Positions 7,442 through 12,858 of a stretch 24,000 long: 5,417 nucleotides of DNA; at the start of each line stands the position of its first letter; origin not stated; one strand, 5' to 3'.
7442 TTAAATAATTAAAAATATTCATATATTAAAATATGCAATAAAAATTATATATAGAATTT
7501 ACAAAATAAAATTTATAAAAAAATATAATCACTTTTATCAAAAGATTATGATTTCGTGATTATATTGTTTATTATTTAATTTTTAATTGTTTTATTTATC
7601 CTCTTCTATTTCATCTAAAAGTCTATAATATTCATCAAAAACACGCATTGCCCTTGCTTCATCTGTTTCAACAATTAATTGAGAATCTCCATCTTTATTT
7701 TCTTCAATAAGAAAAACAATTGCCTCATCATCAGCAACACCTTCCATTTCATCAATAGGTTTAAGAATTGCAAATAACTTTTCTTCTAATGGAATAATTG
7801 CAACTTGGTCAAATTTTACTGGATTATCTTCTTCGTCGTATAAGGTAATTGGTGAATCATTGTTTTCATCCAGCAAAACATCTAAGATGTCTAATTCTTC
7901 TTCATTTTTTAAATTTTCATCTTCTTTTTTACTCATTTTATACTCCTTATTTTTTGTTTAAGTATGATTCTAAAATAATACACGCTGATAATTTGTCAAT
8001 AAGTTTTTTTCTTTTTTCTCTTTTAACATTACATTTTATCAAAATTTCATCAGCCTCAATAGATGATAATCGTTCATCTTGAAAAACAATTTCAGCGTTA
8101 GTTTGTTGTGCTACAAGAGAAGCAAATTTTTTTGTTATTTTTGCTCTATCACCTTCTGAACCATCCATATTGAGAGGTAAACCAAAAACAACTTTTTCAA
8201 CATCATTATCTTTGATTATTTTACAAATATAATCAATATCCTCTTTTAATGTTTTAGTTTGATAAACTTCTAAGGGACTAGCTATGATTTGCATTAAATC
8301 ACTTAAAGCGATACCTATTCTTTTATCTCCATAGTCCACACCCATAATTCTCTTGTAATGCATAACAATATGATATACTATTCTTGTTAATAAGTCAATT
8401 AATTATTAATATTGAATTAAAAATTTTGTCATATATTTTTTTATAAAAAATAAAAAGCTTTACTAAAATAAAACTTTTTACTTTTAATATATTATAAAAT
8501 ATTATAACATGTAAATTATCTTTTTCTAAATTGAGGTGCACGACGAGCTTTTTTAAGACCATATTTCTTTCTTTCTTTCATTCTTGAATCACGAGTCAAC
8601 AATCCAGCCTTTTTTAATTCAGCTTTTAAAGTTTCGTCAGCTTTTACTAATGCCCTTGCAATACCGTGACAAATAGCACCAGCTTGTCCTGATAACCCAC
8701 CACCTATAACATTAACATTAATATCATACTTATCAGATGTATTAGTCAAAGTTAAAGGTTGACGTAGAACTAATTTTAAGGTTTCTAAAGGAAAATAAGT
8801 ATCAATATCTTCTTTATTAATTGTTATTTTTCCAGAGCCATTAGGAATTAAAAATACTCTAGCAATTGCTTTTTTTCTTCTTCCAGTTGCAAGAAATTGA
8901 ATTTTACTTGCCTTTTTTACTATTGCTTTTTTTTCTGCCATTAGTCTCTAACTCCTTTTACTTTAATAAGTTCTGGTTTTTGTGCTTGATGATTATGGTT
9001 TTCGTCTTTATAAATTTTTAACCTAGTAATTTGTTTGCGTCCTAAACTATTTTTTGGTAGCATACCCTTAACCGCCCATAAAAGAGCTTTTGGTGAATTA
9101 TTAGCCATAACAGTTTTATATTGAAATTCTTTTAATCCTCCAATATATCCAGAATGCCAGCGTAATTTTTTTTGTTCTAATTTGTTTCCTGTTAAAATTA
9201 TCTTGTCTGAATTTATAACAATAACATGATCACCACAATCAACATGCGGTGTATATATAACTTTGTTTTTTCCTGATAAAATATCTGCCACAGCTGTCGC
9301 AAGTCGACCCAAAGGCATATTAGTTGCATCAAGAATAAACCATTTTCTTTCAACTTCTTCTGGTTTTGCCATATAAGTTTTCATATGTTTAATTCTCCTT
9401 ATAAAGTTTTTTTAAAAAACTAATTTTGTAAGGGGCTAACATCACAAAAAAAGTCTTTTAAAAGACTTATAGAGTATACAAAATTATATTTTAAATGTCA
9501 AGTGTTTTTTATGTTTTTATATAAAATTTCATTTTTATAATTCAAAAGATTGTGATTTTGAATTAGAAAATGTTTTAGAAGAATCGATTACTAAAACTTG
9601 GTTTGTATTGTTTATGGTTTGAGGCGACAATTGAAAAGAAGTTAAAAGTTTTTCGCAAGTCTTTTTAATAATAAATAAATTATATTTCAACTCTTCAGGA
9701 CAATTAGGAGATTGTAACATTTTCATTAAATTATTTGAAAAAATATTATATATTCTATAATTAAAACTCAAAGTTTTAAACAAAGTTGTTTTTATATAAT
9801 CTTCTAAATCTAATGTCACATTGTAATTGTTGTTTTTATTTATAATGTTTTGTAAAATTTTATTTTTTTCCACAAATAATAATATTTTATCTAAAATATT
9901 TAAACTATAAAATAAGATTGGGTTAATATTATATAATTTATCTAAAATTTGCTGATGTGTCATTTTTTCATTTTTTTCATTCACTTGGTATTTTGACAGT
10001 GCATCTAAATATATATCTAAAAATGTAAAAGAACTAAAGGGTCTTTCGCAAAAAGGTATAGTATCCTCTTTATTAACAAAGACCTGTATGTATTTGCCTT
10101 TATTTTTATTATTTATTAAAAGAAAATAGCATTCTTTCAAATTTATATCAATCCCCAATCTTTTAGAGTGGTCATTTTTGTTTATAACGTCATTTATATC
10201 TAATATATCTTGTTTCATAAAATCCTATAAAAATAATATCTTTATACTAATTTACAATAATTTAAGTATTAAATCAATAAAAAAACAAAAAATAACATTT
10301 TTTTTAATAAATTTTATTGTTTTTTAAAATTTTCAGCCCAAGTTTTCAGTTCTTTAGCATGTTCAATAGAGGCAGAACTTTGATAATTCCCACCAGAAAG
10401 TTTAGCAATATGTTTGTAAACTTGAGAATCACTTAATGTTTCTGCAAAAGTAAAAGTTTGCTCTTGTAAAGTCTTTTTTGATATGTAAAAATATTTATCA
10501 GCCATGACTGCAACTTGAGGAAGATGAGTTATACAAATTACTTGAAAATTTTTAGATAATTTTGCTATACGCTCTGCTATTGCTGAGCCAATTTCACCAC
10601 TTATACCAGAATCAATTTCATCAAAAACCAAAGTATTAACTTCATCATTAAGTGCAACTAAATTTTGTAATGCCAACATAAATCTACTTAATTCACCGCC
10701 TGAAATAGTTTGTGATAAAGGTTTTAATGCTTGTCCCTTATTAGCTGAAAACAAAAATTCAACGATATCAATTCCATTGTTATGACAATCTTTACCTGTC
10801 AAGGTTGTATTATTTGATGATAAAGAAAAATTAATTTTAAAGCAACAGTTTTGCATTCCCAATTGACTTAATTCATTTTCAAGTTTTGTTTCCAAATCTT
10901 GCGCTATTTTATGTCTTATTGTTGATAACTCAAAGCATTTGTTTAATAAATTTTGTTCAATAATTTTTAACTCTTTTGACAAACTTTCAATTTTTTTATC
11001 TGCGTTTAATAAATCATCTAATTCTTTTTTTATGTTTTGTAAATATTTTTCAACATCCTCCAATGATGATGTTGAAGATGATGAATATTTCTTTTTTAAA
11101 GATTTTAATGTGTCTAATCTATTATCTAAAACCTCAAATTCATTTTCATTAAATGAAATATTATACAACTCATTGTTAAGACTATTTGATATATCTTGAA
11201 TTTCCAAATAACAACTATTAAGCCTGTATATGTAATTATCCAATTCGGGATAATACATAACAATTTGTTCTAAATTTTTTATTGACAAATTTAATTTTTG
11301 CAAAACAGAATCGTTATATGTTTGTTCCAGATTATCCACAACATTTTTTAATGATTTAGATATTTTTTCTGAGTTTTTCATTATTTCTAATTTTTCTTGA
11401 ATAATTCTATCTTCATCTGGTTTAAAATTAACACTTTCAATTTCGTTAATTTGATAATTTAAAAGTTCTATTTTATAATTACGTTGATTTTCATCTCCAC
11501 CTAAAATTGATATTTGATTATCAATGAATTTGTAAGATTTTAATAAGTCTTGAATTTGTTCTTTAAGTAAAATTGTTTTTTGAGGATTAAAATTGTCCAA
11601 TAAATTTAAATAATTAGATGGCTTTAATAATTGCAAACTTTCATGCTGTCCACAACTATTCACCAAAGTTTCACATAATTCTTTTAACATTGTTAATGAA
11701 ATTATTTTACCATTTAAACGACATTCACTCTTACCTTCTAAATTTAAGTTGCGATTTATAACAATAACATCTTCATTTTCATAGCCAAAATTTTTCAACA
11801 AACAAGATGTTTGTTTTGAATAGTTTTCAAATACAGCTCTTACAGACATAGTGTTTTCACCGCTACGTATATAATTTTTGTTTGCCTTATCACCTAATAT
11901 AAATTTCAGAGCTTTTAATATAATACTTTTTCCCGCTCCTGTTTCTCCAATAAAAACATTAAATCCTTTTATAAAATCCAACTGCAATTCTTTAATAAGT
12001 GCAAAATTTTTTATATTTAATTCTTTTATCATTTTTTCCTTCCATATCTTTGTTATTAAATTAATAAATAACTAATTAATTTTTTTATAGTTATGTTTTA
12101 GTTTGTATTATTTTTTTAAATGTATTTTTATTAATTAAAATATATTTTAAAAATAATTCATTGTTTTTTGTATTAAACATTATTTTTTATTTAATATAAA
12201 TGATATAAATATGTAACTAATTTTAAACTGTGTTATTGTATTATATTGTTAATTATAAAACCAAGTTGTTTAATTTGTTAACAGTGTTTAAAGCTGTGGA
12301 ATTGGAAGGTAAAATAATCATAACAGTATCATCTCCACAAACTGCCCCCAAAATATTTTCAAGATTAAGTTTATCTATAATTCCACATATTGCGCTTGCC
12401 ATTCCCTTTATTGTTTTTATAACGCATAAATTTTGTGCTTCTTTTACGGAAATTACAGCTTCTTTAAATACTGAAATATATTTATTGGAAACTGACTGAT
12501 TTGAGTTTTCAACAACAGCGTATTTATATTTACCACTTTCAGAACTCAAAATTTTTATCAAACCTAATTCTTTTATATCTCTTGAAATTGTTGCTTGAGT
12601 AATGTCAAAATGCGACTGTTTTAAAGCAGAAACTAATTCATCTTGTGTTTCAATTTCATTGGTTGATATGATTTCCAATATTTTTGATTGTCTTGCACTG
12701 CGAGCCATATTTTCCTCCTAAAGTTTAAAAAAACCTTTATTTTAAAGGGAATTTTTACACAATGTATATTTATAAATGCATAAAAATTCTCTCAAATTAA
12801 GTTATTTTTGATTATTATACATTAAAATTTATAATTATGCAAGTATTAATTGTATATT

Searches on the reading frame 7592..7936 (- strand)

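Call 9: search_protein_families(library=pfam, proteins=[window:7592-7936:-], max_evalue=0.01)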
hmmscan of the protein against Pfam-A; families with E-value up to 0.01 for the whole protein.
window:7592-7936:- (114 aa): 1 family
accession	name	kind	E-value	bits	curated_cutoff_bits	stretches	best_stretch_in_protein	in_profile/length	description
PF06949.16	DUF1292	-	0.00014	23.1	24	1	35-108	1-75/75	Protein of unknown function (DUF1292)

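Call 11: search_protein_families(library=ncbifam, proteins=[window:7592-7936:-], max_evalue=0.01)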
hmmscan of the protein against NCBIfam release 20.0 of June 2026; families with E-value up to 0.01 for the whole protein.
window:7592-7936:- (114 aa): 1 family
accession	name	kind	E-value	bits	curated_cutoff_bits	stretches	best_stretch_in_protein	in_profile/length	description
NF010218.0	PRK13678.2-1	equivalog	8.3e-08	32.6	96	1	31-107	8-82/83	hypothetical protein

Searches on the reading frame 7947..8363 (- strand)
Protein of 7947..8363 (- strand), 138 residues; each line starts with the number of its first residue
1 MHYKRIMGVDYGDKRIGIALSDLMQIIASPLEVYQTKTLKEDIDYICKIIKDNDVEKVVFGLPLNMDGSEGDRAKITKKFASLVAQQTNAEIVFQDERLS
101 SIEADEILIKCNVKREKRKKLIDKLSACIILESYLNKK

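Call 9: search_protein_families(library=pfam, proteins=[window:7947-8363:-], max_evalue=0.01)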
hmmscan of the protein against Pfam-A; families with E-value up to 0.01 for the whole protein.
window:7947-8363:- (138 aa): 1 family
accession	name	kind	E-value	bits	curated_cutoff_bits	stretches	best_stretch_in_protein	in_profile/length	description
PF03652.20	RuvX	-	9e-44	149.5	29.2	1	5-136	2-133/134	Holliday junction resolvase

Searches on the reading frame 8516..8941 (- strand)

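Call 9: search_protein_families(library=pfam, proteins=[window:8516-8941:-], max_evalue=0.01)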
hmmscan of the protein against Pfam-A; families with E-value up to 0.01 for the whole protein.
window:8516-8941:- (141 aa): 1 family
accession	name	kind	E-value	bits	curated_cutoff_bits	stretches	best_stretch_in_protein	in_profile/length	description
PF00380.25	Ribosomal_S9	-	3.2e-48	163.6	22.5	1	20-141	1-121/121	Ribosomal protein S9/S16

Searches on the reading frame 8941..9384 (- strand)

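Call 9: search_protein_families(library=pfam, proteins=[window:8941-9384:-], max_evalue=0.01)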
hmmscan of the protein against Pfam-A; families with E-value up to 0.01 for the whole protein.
window:8941-9384:- (147 aa): 1 family
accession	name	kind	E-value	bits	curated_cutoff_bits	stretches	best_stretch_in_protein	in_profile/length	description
PF00572.24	Ribosomal_L13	-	1.7e-46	157.6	23.8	1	13-131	1-119/119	Ribosomal protein L13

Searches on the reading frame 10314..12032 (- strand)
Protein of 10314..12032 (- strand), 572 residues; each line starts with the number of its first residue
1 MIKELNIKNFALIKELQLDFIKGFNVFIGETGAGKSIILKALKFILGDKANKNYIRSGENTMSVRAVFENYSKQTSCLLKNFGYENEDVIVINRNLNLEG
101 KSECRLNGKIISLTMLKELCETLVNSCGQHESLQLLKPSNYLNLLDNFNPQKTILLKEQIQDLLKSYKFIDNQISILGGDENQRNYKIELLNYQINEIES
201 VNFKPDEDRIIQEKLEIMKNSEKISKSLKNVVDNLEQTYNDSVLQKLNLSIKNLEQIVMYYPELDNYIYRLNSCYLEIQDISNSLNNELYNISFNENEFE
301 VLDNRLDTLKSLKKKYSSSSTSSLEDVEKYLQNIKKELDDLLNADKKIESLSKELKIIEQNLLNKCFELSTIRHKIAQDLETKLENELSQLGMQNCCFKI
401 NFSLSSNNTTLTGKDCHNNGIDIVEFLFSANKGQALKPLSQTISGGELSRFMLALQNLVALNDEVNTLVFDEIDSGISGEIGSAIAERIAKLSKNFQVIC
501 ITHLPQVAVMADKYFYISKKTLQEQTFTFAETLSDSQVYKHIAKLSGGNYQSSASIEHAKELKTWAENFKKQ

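Call 8: search_protein_families(library=pfam, proteins=[window:10314-12032:-], max_evalue=0.01)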
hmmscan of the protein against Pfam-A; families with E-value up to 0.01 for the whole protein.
window:10314-12032:- (572 aa): 7 families
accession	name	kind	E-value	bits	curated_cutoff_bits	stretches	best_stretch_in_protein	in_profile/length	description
PF02463.25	SMC_N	-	2.6e-21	76.5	40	1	1-520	1-214/220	RecF/RecN/SMC N terminal domain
PF13476.12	AAA_23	-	3.5e-11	44.6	27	1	5-236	2-194/201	AAA domain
PF13175.12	AAA_15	-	3.6e-09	37.2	32.1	1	1-382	1-288/374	AAA ATPase domain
PF13304.12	AAA_21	-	4.7e-08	33.9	27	2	24-72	1-66/304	AAA domain, putative AbiEii toxin, Type IV TA system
PF13514.12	AAA_27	-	6.9e-06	26.2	22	0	2-75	3-81/206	AAA domain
PF21019.4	Spectrin_3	-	0.00084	20.1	24.4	1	311-353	20-62/68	Spectrin-like repeat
PF13401.12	AAA_22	-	0.0023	18.7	27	0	22-48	5-31/130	AAA domain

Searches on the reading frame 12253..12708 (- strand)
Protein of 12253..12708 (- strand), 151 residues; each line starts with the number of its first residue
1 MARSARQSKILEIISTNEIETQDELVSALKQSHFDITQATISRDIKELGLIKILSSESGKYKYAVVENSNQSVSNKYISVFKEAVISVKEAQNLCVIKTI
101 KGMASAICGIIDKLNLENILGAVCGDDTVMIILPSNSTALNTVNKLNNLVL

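Call 8: search_protein_families(library=pfam, proteins=[window:12253-12708:-], max_evalue=0.01)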
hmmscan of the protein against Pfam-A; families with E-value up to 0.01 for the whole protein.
window:12253-12708:- (151 aa): 3 families
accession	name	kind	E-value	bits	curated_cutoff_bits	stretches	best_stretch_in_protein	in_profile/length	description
PF01316.27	Arg_repressor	-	4.1e-23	81.4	27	1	1-68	1-67/70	Arginine repressor, DNA binding domain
PF02863.23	Arg_repressor_C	-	4.1e-23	81.4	25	1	81-147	1-67/68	Arginine repressor, C-terminal domain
PF12558.13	DUF3744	-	0.0091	17.1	22.5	0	26-52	15-41/73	ATP-binding cassette cobalt transporter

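Call 13: find_encoding_contigs(protein=window:12253-12708:-, flank=10000, max_places=4)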
Protein window:12253-12708:- (151 aa): 22 contigs read that carry it; 4 places shown.
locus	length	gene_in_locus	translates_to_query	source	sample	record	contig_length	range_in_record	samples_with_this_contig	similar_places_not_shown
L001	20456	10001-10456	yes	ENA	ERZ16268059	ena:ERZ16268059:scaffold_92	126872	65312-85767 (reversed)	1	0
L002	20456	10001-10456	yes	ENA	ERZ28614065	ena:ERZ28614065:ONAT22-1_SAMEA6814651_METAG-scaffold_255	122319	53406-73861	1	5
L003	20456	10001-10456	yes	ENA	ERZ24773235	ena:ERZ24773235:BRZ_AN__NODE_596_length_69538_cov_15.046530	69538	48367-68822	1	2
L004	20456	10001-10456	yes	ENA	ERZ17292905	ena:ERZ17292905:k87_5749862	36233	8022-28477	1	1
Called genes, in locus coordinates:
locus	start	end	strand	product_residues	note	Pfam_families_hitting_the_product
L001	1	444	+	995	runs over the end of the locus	PF00521:DNA_topoisoIV, PF03989:DNA_gyraseA_C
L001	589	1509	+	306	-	PF19568:Spore_III_AA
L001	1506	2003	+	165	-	PF09548:Spore_III_AB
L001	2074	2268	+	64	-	PF06686:SpoIIIAC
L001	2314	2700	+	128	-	PF06686:SpoIIIAC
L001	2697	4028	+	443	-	PF09546:Spore_III_AE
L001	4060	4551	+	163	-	PF09581:Spore_III_AF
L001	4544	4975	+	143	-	-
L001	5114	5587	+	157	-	PF12685:SpoIIIAH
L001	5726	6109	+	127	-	PF03780:Asp23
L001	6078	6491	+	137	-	PF01029:NusB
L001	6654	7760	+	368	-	PF13742:tRNA_anti_2, PF01336:tRNA_anti-codon, PF02601:Exonuc_VII_L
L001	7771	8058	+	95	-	PF02609:Exonuc_VII_S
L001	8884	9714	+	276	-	-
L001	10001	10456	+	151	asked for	PF01316:Arg_repressor, PF02863:Arg_repressor_C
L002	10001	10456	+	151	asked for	PF01316:Arg_repressor, PF02863:Arg_repressor_C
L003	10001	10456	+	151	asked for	PF01316:Arg_repressor, PF02863:Arg_repressor_C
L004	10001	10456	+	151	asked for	PF01316:Arg_repressor, PF02863:Arg_repressor_C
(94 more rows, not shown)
